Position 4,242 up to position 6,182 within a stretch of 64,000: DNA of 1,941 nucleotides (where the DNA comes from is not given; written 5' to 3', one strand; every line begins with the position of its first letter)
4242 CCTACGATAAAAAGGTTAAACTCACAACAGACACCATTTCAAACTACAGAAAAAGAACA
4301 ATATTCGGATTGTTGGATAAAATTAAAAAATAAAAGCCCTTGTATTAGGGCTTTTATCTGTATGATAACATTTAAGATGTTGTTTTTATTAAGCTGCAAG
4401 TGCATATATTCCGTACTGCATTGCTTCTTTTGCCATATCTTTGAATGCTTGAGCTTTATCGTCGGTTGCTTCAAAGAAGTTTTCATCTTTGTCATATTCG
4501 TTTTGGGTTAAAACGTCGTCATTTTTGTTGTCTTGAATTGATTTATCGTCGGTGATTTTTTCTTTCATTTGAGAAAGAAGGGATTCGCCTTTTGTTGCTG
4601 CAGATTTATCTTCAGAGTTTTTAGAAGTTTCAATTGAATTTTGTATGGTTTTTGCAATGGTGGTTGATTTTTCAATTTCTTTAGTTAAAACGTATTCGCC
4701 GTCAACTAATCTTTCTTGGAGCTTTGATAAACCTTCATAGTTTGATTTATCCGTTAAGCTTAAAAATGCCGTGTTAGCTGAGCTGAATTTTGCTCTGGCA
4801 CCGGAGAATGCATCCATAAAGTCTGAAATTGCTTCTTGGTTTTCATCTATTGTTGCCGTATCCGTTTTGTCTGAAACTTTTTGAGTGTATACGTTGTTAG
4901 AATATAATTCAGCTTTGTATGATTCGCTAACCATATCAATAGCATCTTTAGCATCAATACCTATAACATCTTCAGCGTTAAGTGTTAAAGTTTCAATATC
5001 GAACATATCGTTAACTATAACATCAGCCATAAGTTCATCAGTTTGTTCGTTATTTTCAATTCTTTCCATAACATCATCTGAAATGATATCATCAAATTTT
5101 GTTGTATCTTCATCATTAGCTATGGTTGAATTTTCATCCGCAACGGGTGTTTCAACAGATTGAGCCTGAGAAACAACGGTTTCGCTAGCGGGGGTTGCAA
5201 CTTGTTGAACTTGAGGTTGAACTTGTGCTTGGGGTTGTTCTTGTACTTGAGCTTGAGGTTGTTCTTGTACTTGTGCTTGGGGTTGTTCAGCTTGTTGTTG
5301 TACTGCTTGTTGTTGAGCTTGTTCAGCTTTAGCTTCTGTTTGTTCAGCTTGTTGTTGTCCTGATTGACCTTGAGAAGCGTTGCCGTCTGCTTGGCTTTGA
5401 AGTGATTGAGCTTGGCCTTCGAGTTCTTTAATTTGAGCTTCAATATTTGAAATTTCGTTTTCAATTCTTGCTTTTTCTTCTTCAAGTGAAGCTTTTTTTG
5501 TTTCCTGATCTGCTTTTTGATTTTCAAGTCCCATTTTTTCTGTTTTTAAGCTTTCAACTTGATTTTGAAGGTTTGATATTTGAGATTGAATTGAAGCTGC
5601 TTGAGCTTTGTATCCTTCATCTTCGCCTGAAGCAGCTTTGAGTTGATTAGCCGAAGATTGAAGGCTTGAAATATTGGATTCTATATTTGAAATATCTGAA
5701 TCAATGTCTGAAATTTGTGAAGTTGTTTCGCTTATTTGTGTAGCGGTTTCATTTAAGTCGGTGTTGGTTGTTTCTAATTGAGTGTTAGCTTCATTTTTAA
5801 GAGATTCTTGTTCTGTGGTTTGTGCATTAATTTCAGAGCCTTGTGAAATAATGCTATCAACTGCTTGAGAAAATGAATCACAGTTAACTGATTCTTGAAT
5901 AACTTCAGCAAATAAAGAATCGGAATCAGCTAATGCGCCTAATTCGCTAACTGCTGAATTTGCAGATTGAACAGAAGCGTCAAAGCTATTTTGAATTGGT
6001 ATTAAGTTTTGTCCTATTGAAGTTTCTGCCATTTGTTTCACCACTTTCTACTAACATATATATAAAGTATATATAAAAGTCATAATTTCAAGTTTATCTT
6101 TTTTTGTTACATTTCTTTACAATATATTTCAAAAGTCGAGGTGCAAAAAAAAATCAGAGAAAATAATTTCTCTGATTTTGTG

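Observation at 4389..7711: Tandem paralogous coiled-coil / Q-rich proteins of unknown function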

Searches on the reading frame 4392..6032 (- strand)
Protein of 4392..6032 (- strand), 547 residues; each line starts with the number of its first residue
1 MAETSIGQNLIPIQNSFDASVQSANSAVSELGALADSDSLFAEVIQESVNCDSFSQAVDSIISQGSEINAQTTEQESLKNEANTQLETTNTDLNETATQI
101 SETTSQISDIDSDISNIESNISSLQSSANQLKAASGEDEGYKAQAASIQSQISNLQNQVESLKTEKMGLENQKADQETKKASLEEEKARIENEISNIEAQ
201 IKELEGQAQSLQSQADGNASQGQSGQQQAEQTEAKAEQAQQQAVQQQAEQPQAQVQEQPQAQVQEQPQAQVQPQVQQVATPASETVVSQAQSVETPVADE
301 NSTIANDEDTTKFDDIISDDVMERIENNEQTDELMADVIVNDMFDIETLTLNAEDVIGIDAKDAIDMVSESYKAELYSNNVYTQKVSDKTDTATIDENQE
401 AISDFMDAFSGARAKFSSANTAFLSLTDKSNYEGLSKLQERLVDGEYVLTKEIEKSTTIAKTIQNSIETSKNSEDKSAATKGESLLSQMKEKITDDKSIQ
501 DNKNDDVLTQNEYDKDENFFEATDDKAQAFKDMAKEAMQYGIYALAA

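Call 4: search_protein_families(library=pfam, proteins=[window:4392-6032:-], max_evalue=1)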
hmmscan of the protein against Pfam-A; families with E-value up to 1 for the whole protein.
window:4392-6032:- (547 aa): 6 families
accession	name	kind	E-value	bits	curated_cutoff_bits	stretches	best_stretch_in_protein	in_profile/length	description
PF23991.1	DUF7310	-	0.004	18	40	1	157-237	3-82/83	Coiled-coil region of unknown function (DUF7310)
PF00038.26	Filament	-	0.0052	16.9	40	1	51-165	166-278/313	Intermediate filament protein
PF07926.17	TPR_MLP1_2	-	0.0092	16.4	36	1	147-215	61-126/129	TPR/MLP1/MLP2-like protein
PF14282.11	FlxA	-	0.012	16.2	26.3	1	103-185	8-93/101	FlxA-like protein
PF17675.6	APG6_N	-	0.022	15.6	45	1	129-242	16-131/132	Apg6 coiled-coil region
PF08946.15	Osmo_CC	-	0.62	10.8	24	1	180-214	7-41/46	Osmosensory transporter coiled coil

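Call 5: search_protein_families(library=ncbifam, proteins=[window:4392-6032:-], max_evalue=1)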
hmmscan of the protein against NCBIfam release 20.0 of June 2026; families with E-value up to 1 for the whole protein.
window:4392-6032:- (547 aa): 7 families
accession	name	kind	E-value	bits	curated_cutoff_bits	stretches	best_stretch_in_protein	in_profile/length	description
NF003034.1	PRK03918.1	equivalog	3.7e-06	25.2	700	1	33-283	139-401/878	DNA double-strand break repair ATPase Rad50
TIGR02169.1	SMC_prok_A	equivalog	4e-06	24.8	729.4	1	16-264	711-962/1165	chromosome segregation protein SMC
TIGR02168.1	SMC_prok_B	equivalog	1.4e-05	23.1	567.35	1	62-279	259-487/1181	chromosome segregation protein SMC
NF045487.1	ASRP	equivalog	8e-05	21.4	300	2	69-165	173-437/593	archaea-specific SMC-related protein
TIGR04211.1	SH3_and_anchor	equivalog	0.00019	21.1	65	1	73-173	62-162/198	TIGR04211 family SH3 domain-containing protein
NF041034.1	Rad50_Sulf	equivalog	0.00027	18.9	1000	1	71-214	546-685/872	DNA double-strand break repair ATPase Rad50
TIGR04523.1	Mplasa_alph_rch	subfamily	0.51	8.2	270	2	147-330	278-469/745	helix-rich protein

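Call 33: search_protein_families(library=phrogs, proteins=[window:4392-6032:-], max_evalue=0.1)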
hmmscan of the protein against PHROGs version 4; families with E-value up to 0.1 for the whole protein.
window:4392-6032:- (547 aa): 4 families
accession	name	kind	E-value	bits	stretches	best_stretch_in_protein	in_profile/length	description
phrog_5328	-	unknown function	0.00043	21.7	2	128-212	15-99/101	-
phrog_1660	-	head and packaging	0.00052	20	1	16-218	33-234/405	PmgS-like head morphogenesis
phrog_77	-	DNA, RNA and nucleotide metabolism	0.0089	15.5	1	52-168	661-788/967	SbcC-like subunit of palindrome specific endonuclease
phrog_2990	-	unknown function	0.011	16.9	1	58-130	28-100/133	-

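Call 34: search_protein_families(library=padloc, proteins=[window:4392-6032:-], max_evalue=0.1)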
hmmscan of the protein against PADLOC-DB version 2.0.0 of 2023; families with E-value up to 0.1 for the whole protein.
window:4392-6032:- (547 aa): 6 families
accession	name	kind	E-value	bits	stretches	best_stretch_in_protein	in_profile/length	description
PDLC00517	JetC1|JetC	-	1.4e-06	24.9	1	21-203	295-477/1119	DUF3584 domain; MukB-like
PDLC00518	JetC1|JetC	-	5e-05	19.3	1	20-201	280-459/1112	DUF3584 domain; MukB-like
PDLC03863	LmuB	-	7.6e-05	19.6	2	15-180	286-447/610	-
PDLC03859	LmuB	-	0.00016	19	1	29-214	317-471/611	-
PDLC00582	JetC3|JetC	-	0.00021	17.2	1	29-214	389-571/1472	DUF3584 domain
PDLC00581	JetC3|JetC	-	0.052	9.3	1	66-538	441-906/1473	DUF3584 domain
